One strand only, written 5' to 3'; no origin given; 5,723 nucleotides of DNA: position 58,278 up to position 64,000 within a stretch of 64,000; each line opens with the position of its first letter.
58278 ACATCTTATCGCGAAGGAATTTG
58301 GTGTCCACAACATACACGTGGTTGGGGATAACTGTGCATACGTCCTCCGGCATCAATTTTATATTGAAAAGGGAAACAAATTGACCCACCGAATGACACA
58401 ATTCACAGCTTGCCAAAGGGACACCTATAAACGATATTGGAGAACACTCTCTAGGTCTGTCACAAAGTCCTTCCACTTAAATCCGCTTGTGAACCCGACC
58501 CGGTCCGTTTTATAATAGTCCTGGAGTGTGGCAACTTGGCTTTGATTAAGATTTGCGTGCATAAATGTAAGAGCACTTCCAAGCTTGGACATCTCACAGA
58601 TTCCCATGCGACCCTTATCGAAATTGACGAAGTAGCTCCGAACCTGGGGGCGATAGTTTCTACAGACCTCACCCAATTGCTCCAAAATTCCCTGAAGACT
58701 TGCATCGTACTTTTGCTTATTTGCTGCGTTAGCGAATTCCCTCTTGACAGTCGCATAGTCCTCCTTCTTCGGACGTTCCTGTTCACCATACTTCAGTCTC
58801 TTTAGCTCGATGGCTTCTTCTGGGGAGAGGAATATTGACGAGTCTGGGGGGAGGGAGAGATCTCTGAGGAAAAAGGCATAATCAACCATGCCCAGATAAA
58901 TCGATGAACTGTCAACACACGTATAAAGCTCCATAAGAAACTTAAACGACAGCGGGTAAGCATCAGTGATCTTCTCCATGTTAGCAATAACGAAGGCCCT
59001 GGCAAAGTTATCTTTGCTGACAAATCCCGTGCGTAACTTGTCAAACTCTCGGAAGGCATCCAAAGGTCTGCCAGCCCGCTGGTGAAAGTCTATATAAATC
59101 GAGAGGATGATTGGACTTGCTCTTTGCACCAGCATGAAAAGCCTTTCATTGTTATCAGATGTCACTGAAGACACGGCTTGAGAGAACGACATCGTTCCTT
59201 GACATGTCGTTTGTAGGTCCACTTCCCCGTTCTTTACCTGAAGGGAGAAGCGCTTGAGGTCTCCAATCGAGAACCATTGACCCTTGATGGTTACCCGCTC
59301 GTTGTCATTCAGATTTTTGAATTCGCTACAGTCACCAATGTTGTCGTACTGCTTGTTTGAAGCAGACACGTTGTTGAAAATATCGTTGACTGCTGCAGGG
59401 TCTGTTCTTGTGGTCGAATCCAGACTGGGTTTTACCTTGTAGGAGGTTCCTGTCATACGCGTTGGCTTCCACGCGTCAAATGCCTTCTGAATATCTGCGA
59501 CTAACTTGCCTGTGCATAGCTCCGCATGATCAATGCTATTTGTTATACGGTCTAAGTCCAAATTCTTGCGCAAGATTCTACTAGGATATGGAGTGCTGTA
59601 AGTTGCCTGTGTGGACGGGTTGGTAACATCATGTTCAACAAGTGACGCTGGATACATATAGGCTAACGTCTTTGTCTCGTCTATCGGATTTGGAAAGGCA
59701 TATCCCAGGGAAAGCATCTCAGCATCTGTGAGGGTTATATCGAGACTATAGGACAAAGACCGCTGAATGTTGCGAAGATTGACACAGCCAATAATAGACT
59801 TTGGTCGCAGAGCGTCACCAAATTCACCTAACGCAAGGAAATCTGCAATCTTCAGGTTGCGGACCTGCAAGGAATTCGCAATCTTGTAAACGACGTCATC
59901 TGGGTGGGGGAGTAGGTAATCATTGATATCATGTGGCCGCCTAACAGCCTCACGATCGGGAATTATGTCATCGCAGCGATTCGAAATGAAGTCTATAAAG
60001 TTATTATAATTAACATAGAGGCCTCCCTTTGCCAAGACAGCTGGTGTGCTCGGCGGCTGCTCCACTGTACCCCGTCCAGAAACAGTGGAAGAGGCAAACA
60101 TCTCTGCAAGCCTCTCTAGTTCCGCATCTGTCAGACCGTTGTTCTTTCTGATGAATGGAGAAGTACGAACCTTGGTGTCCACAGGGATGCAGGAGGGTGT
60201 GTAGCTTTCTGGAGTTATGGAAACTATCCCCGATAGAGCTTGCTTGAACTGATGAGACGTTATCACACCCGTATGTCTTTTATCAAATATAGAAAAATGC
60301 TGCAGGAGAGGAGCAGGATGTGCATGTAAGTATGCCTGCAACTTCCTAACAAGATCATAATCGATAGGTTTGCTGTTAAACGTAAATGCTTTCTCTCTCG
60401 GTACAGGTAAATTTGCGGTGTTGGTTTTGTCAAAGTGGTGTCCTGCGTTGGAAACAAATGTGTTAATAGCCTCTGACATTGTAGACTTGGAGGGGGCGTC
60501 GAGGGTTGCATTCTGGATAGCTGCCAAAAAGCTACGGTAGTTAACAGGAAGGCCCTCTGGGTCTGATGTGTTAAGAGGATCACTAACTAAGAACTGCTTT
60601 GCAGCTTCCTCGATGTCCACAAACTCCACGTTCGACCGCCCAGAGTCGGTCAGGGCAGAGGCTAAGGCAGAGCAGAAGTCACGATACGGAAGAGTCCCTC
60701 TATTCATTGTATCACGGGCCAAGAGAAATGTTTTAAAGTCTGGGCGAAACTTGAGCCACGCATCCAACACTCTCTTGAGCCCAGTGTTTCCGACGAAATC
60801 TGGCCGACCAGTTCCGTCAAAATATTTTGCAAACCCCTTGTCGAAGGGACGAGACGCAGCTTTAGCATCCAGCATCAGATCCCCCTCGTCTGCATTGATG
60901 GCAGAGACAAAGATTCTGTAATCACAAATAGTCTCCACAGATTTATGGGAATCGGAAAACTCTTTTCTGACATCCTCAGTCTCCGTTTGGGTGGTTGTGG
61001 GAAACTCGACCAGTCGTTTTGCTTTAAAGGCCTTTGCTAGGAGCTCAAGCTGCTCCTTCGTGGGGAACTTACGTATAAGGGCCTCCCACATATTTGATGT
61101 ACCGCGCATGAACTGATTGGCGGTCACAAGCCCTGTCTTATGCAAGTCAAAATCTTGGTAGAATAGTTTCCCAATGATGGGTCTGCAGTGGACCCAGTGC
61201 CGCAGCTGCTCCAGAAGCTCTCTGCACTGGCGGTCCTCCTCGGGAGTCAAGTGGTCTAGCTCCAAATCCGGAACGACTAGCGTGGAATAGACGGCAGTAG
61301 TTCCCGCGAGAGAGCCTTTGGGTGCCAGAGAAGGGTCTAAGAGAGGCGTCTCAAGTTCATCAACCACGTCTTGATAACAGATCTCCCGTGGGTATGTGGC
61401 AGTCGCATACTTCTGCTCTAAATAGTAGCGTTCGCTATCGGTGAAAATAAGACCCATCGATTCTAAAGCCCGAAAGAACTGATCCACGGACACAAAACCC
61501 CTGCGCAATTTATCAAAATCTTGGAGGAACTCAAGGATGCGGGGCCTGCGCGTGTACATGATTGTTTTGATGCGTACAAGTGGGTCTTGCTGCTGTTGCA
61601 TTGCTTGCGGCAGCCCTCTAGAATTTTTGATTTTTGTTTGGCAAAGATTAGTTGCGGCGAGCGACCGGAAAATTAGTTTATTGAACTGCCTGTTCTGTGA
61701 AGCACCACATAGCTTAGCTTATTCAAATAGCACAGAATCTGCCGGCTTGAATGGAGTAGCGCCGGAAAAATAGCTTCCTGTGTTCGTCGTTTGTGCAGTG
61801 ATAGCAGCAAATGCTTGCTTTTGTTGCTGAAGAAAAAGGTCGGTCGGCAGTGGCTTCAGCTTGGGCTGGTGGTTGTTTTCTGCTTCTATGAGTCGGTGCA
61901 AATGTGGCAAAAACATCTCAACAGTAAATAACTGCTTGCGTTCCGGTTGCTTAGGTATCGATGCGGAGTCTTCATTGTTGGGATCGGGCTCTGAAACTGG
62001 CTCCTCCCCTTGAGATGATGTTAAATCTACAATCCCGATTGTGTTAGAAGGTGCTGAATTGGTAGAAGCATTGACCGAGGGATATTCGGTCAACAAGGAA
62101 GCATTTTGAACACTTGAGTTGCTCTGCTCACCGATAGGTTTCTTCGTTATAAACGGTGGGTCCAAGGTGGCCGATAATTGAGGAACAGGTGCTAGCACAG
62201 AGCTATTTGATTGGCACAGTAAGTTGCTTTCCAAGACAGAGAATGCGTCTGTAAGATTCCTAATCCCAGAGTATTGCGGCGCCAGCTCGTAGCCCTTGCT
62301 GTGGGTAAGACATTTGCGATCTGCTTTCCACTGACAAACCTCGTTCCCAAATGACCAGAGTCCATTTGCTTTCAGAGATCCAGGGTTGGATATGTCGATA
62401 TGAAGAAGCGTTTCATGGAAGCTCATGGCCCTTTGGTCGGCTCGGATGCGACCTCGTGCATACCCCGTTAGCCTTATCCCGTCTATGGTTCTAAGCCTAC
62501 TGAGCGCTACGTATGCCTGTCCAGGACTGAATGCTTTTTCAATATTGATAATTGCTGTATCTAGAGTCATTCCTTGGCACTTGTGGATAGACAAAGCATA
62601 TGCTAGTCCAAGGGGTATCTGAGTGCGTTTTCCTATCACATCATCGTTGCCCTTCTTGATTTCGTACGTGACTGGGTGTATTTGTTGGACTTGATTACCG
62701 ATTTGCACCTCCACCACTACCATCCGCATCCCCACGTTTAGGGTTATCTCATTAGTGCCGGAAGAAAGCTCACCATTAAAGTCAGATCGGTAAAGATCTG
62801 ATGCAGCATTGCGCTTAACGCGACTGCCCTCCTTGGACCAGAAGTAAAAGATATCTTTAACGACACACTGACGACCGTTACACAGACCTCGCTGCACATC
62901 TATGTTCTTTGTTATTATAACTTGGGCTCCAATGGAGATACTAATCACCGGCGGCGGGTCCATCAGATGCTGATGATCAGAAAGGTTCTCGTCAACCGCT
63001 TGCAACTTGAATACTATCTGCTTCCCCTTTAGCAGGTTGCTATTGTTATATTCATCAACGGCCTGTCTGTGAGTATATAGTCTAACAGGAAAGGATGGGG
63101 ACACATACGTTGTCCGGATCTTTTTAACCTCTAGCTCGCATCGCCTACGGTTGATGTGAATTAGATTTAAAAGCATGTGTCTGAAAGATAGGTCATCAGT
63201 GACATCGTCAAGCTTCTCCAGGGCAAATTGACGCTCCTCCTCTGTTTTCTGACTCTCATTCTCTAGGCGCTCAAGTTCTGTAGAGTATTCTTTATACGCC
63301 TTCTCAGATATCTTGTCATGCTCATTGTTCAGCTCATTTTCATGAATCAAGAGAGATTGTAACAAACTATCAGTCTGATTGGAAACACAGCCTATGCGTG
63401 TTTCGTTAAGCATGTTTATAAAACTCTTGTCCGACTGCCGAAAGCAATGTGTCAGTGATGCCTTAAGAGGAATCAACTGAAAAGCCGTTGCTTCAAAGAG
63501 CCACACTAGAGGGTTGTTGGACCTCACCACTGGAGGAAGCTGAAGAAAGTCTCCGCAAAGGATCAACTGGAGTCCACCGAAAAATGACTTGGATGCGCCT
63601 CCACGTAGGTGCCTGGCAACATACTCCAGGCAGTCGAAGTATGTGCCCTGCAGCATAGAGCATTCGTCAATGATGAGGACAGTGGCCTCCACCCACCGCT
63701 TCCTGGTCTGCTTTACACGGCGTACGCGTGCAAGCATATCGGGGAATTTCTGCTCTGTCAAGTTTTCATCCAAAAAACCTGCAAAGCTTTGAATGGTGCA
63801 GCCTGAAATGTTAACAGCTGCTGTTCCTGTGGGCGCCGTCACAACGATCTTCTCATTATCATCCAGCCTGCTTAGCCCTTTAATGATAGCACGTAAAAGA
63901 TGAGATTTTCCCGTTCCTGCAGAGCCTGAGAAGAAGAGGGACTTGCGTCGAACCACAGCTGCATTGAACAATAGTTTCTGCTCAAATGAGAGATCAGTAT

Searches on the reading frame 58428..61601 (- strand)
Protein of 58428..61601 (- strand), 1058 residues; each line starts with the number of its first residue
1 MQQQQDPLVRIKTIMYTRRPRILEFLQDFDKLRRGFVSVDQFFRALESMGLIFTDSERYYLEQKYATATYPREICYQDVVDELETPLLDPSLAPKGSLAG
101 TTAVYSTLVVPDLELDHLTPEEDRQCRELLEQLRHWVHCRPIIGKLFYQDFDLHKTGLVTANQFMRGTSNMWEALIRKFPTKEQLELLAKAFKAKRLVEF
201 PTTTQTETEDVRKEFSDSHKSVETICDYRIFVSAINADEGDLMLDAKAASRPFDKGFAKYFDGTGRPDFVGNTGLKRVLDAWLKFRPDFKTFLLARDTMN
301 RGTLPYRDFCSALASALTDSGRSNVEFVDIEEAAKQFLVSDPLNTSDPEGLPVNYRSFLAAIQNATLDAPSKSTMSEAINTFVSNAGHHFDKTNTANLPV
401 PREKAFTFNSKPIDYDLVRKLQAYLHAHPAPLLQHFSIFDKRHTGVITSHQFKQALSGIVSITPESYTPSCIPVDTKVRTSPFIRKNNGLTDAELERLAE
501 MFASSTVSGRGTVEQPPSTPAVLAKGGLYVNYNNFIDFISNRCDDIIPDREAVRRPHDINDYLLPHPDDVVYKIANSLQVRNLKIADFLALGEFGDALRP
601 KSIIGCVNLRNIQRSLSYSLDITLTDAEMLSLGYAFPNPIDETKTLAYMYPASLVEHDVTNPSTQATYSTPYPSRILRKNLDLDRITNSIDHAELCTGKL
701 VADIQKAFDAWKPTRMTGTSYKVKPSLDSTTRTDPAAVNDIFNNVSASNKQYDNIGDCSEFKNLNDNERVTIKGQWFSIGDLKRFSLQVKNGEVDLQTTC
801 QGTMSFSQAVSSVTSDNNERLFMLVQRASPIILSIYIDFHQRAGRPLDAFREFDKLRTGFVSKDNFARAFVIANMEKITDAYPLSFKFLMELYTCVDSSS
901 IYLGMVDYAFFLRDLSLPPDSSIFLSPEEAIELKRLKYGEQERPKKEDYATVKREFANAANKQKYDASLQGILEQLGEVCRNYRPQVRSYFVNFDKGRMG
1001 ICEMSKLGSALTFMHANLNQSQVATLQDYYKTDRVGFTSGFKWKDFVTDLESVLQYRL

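Call 55: search_protein_families(library=pfam, proteins=[window:58428-61601:-], max_evalue=0.00001)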
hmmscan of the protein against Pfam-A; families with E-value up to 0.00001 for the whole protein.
window:58428-61601:- (1058 aa): 4 families
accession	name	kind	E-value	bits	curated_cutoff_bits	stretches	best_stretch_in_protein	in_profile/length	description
PF13405.12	EF-hand_6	-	1.7e-13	49.4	25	0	433-457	3-27/30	EF-hand domain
PF13499.12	EF-hand_7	-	1.3e-10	41.9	30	0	432-511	4-55/67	EF-hand domain pair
PF00036.39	EF-hand_1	-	8.2e-07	28.6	25.4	0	436-457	6-27/29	EF hand domain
PF24548.1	EF_EFCAB10_C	-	2.6e-06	27.4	32.5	0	30-55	11-36/60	EFCAB10, C-terminal EF-hand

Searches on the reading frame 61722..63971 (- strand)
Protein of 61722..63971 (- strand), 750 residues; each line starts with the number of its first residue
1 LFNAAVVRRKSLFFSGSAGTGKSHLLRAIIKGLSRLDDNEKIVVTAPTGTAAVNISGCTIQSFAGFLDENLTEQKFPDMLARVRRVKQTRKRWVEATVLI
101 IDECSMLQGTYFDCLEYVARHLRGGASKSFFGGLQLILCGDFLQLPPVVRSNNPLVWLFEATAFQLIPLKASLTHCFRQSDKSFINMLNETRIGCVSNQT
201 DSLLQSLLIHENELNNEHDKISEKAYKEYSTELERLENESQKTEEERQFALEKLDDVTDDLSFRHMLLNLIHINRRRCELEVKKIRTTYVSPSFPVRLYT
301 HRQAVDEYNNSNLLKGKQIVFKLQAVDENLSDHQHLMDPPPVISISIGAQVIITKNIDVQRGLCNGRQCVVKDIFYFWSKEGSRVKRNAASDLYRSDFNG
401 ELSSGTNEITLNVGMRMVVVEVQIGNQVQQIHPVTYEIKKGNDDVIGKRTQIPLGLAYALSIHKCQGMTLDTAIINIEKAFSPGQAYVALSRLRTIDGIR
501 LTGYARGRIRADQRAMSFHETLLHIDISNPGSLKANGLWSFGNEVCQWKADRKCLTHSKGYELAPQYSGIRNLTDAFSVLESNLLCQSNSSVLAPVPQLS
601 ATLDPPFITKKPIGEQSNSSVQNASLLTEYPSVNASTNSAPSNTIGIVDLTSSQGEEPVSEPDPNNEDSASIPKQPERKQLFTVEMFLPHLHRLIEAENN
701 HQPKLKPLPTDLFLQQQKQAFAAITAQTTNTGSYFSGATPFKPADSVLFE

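Call 55: search_protein_families(library=pfam, proteins=[window:61722-63971:-], max_evalue=0.00001)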
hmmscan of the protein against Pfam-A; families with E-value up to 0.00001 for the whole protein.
window:61722-63971:- (750 aa): 6 families
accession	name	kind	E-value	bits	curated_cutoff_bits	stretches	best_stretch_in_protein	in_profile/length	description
PF05970.20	PIF1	-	3.5e-30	105.7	25.9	1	9-197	22-218/223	PIF1-like helicase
PF13245.12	AAA_19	-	1.3e-14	54.9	25.1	1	7-149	9-133/134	AAA domain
PF13604.12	AAA_30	-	4.2e-12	46.6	27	1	12-211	21-188/191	AAA domain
PF13401.12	AAA_22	-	1e-07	32.7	27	1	9-140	5-122/130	AAA domain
PF01443.25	Viral_helicase1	-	5e-07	30.2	21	0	15-113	4-77/228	Viral superfamily 1 RNA helicase core domain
PF21530.3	Pif1_2B_dom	-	2.2e-06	27.7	23.9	1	345-371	18-44/47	DNA helicase Pif1, 2B domain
